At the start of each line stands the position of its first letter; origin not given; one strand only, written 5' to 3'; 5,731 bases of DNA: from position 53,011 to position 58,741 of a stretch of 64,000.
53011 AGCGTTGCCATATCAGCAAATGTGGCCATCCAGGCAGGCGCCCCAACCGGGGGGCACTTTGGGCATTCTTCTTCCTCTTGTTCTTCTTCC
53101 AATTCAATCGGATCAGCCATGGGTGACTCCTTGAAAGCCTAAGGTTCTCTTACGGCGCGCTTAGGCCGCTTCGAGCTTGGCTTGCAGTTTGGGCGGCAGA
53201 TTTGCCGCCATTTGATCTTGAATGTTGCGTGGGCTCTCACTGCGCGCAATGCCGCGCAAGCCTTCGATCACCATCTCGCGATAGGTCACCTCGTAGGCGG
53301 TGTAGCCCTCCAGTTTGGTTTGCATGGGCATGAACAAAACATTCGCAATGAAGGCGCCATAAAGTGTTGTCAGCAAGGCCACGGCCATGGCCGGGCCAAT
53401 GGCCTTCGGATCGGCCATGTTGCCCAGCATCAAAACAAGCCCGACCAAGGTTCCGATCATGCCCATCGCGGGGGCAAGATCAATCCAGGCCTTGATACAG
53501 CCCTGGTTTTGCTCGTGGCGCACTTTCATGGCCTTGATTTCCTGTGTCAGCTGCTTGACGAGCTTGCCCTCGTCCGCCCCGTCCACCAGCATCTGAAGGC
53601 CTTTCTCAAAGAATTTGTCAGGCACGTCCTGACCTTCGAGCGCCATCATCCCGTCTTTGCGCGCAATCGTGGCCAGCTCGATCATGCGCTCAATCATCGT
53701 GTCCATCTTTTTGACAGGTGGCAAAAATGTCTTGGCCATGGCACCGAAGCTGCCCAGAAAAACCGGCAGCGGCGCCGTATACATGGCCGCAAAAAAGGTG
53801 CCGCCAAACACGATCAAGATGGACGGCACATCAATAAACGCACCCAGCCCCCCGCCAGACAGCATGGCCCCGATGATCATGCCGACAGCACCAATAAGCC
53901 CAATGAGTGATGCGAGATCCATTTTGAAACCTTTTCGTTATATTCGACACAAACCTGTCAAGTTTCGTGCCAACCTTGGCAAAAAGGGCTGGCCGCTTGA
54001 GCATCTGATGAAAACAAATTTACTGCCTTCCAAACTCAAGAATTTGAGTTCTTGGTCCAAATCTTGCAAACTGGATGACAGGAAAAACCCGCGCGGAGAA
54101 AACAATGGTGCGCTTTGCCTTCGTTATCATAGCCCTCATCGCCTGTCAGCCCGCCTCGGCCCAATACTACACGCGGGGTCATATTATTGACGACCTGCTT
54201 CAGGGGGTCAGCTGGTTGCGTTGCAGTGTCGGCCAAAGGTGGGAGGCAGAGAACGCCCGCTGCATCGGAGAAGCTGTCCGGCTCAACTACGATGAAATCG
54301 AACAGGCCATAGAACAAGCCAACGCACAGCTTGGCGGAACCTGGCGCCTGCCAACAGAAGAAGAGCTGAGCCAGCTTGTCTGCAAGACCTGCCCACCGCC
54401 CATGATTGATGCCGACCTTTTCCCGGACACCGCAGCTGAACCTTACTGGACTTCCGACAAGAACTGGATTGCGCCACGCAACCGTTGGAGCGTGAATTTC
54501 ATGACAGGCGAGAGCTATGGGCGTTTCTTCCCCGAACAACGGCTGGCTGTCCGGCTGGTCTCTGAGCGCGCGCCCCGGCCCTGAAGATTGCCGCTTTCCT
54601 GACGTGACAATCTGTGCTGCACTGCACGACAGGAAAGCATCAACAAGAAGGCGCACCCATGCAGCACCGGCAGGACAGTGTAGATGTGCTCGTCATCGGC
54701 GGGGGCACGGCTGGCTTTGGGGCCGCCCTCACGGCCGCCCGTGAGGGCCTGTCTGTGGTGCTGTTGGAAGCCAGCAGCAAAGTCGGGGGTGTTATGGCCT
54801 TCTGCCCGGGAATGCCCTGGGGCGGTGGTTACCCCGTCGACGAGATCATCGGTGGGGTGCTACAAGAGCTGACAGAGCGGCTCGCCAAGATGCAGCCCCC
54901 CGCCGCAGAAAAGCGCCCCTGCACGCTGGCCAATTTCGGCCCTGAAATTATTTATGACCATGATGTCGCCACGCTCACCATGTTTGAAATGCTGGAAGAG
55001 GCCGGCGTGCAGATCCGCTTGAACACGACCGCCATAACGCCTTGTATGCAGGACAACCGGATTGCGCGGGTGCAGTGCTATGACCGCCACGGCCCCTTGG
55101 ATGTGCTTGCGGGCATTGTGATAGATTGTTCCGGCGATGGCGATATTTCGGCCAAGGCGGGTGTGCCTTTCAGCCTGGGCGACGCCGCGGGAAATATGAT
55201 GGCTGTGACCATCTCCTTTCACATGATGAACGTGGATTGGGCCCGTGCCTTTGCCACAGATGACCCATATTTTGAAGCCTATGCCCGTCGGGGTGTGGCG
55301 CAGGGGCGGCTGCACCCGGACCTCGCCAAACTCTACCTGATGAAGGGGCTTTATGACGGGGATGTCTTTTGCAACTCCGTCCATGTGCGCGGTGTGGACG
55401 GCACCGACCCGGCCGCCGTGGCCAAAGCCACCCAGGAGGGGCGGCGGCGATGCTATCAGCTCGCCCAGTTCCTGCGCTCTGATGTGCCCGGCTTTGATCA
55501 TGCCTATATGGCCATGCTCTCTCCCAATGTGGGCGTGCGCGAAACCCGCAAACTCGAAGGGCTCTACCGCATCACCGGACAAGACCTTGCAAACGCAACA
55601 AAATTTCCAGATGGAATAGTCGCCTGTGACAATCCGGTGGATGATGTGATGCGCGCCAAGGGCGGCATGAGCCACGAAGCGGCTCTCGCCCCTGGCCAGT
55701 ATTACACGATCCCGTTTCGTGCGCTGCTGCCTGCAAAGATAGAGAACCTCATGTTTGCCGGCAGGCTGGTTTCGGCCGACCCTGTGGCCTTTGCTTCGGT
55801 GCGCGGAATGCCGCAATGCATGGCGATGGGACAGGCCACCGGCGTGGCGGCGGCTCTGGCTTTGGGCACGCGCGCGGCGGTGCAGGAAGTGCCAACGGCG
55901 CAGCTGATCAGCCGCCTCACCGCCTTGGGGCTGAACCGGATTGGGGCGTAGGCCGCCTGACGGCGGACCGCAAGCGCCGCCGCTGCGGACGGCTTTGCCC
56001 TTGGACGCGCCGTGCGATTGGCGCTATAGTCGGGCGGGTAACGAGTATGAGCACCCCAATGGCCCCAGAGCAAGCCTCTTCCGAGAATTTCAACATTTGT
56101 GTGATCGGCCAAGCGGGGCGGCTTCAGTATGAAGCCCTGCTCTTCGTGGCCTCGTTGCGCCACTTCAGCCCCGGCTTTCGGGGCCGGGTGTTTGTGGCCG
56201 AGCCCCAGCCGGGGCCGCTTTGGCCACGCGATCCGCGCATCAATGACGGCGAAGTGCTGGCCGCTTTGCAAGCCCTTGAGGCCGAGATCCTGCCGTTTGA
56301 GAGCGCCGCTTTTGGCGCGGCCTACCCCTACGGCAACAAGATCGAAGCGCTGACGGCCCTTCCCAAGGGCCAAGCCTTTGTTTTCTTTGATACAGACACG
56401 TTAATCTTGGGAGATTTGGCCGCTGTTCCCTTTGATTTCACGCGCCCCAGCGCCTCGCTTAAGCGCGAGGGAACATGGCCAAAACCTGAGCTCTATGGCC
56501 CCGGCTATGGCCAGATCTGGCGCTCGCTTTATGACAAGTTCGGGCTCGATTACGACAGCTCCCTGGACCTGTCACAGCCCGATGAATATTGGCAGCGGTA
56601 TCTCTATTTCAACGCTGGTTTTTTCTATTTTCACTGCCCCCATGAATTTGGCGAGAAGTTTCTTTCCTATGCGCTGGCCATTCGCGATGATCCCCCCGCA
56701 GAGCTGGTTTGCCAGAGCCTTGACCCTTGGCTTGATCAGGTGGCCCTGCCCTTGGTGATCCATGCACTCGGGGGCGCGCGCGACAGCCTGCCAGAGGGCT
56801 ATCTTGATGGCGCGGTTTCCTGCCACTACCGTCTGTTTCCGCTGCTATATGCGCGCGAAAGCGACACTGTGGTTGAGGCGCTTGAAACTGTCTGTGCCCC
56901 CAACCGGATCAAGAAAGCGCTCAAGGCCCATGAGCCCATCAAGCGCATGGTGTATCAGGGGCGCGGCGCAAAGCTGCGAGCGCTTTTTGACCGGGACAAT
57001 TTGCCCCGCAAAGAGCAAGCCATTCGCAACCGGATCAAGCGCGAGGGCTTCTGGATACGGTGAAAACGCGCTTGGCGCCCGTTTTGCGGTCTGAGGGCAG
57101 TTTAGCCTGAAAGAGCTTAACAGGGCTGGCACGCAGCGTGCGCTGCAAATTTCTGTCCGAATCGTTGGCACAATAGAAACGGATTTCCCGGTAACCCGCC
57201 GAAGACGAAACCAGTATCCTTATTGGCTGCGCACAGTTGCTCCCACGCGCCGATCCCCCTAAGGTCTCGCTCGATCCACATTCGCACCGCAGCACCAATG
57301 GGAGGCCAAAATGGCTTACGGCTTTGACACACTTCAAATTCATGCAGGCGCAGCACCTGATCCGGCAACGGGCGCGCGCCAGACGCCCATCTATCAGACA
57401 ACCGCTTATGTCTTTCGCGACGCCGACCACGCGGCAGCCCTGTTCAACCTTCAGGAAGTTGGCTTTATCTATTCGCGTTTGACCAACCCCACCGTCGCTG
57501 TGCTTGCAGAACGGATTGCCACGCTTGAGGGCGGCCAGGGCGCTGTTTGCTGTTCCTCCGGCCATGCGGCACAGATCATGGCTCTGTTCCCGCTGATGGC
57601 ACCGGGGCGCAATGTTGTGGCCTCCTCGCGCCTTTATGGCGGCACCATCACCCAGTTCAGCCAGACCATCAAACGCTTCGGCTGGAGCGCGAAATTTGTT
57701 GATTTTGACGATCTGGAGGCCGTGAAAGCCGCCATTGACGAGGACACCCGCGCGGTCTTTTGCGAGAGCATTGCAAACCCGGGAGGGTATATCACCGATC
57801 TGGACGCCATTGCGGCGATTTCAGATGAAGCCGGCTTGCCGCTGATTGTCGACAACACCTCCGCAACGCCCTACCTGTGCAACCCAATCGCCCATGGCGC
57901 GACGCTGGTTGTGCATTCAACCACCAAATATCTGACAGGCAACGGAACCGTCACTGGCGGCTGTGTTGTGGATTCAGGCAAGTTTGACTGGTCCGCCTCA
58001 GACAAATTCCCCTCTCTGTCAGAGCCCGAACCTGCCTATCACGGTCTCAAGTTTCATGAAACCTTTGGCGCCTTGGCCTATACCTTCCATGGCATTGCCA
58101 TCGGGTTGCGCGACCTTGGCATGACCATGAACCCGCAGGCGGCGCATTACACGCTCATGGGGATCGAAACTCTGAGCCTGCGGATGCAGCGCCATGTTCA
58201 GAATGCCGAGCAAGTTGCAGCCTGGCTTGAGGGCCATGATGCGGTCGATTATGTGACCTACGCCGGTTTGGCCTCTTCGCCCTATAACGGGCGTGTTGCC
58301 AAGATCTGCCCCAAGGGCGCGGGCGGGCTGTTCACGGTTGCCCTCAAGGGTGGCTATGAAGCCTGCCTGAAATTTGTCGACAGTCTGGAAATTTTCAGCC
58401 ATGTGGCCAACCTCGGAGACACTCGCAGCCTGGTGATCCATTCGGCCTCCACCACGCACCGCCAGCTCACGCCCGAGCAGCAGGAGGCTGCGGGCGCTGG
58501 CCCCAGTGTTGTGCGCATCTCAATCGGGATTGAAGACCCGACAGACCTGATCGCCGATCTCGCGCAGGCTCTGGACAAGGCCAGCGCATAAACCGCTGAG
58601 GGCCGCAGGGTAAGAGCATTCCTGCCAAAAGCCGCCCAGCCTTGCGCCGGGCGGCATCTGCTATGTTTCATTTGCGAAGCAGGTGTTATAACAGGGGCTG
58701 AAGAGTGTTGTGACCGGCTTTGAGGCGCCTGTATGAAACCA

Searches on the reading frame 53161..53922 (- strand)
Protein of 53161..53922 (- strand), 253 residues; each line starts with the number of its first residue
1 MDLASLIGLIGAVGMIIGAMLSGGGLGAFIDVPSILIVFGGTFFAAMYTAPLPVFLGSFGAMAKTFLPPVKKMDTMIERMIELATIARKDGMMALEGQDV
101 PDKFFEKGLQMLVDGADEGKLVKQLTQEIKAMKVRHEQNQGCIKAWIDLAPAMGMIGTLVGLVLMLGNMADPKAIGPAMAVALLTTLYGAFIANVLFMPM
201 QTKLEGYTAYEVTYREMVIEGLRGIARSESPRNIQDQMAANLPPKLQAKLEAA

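Call 7: search_protein_families(library=ncbifam, proteins=[window:53161-53922:-], max_evalue=0.001)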
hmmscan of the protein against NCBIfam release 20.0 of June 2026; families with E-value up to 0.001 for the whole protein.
window:53161-53922:- (253 aa): 7 families
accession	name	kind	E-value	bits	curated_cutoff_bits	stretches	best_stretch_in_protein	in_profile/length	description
NF006527.0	PRK08990.1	equivalog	1.3e-79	267.2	341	1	1-243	1-243/254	flagellar motor protein PomA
NF005383.1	PRK06926.1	equivalog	8.4e-59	198.8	394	1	2-243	5-251/271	flagellar motor protein MotP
NF006583.0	PRK09109.1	equivalog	4.9e-58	196.1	237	1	1-239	1-242/246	flagellar motor protein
NF005997.1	PRK08124.1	equivalog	4e-46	157.1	340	1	1-251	1-255/259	flagellar motor stator protein MotA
NF006284.1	PRK08456.1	equivalog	2.2e-40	138.4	380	1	1-242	1-245/252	flagellar motor stator protein MotA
NF005237.0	PRK06743.1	equivalog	1.5e-34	119.6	373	1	2-235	19-258/277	flagellar motor protein MotP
TIGR03818.1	MotA1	equivalog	7.2e-15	54.9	303.8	2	111-231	132-254/282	flagellar motor stator protein MotA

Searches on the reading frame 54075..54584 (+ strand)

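Call 45: search_protein_families(library=pfam, proteins=[window:54075-54584:+], max_evalue=0.001)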
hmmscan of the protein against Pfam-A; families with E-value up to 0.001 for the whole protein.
window:54075-54584:+ (169 aa): 1 family
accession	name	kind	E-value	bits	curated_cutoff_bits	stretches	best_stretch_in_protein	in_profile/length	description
PF07603.17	Lcl_C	-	5.7e-21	75.4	34.9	1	37-162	2-116/117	Lcl C-terminal domain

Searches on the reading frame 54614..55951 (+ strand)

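Call 7: search_protein_families(library=ncbifam, proteins=[window:54614-55951:+], max_evalue=0.001)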
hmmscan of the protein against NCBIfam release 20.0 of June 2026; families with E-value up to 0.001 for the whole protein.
window:54614-55951:+ (445 aa): 71 families (the best 25 are shown)
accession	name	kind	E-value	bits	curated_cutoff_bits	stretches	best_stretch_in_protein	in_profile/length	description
NF004789.0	PRK06134.1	subfamily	1.6e-12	46.8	747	1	16-69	6-59/581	FAD-dependent oxidoreductase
NF009477.0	PRK12843.1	equivalog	4.5e-11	41.9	758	1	16-69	10-63/578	FAD-dependent oxidoreductase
NF005882.1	PRK07843.1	equivalog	1.3e-09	37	788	1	23-65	2-44/547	3-oxosteroid 1-dehydrogenase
TIGR02032.1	GG-red-SF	subfamily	3.9e-09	36.6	158.8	1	24-209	2-180/297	geranylgeranyl reductase family protein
TIGR01372.1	soxA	subfamily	4.2e-09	34.7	1164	1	15-62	161-208/996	sarcosine oxidase subunit alpha family protein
TIGR03997.1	mycofact_OYE_2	equivalog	6.8e-09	34.6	793.15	1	6-71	363-428/645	mycofactocin system FadH/OYE family oxidoreductase 2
NF053677.1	Desat2ChcC2Cyan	equivalog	1.1e-08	33.9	900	1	23-85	1-63/558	4-oxocyclohex-2-ene-1-carboxylate 5-dehydrogenase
NF006130.0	PRK08274.1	equivalog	1.2e-08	34.2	369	1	20-58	3-43/467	FAD-dependent tricarballylate dehydrogenase TcuA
NF009474.0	PRK12837.1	equivalog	1.5e-08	33.9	675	1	20-67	5-51/513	FAD-binding protein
NF009479.0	PRK12845.1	equivalog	2.2e-08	32.9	793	1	14-74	10-69/566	3-ketosteroid-delta-1-dehydrogenase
NF009476.0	PRK12839.1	equivalog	2.8e-08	32.4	940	1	20-73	6-59/572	FAD-dependent oxidoreductase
NF041080.1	DGGGPL_reductase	equivalog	9.5e-08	31.3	580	1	24-177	3-157/447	digeranylgeranylglycerophospholipid reductase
NF009473.0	PRK12835.1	subfamily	1.2e-07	30.6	837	1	16-76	5-65/585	FAD-binding protein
NF005510.0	PRK07121.1-3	subfamily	1.6e-07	30.5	481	1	19-76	19-79/492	FAD-binding protein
NF003725.0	PRK05329.2-4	equivalog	2.3e-07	30.1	345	1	16-75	2-58/429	glycerol-3-phosphate dehydrogenase subunit GlpB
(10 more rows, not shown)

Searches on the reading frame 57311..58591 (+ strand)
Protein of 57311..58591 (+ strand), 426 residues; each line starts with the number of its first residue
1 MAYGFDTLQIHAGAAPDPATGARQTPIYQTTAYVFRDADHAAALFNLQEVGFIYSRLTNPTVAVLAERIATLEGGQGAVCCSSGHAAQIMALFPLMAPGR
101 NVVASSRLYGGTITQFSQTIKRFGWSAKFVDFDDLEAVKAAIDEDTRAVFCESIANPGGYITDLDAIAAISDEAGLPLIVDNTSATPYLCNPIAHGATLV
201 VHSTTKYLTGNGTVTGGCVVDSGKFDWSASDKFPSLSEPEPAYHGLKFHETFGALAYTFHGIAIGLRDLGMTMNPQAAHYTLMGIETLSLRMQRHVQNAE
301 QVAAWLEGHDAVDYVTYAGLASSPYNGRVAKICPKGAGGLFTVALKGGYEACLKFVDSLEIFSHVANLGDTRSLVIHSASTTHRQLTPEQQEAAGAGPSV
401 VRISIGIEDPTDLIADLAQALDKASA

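Call 7: search_protein_families(library=ncbifam, proteins=[window:57311-58591:+], max_evalue=0.001)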
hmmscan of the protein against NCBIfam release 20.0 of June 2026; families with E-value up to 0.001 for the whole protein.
window:57311-58591:+ (426 aa): 49 families (the best 25 are shown)
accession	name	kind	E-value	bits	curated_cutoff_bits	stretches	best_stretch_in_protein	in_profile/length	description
NF004650.0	PRK05994.1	equivalog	7e-191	634.6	667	1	3-423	6-426/427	O-acetylhomoserine aminocarboxypropyltransferase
TIGR01326.1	OAH_OAS_sulfhy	subfamily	4.5e-171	569.2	495.1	1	5-421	2-417/418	O-acetylhomoserine aminocarboxypropyltransferase/cysteine synthase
NF005872.0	PRK07812.1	equivalog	3.5e-160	533.3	703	1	3-424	15-435/439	bifunctional o-acetylhomoserine/o-acetylserine sulfhydrylase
NF006096.0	PRK08248.1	equivalog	5.9e-157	522.7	726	1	3-425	7-429/431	homocysteine synthase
NF006004.0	PRK08134.1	equivalog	2e-156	521.1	636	1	3-424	7-428/433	O-acetylhomoserine aminocarboxypropyltransferase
NF004757.0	PRK06084.1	equivalog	2.1e-135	451.9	790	1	6-424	4-423/425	bifunctional O-acetylhomoserine aminocarboxypropyltransferase/cysteine synthase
NF004125.0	PRK05613.1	equivalog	7.3e-127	423.4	765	1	3-422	12-435/437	O-acetylhomoserine/O-acetylserine sulfhydrylase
NF005215.0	PRK06702.1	equivalog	2.1e-108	363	709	1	3-421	5-422/432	bifunctional O-acetylhomoserine aminocarboxypropyltransferase/cysteine synthase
NF005695.0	PRK07503.1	equivalog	1.2e-101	340.4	666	2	3-222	8-227/403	methionine gamma-lyase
NF006003.0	PRK08133.1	equivalog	6.7e-101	337.8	522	2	3-224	10-230/396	O-succinylhomoserine sulfhydrylase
TIGR01325.1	O_suc_HS_sulf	equivalog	1.9e-95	319.7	510.05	2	7-224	2-218/380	O-succinylhomoserine sulfhydrylase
NF004609.0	PRK05939.1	equivalog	6.9e-95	318.3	555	1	3-423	4-410/412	cystathionine gamma-synthase family protein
NF004876.0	PRK06234.1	subfamily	9.8e-95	317.9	666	2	3-224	7-230/400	methionine gamma-lyase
TIGR01328.1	met_gam_lyase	equivalog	2.2e-94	316.5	549.7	2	4-220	3-219/391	methionine gamma-lyase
NF005871.0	PRK07811.1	equivalog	1e-86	291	513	2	3-221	11-222/389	cystathionine gamma-synthase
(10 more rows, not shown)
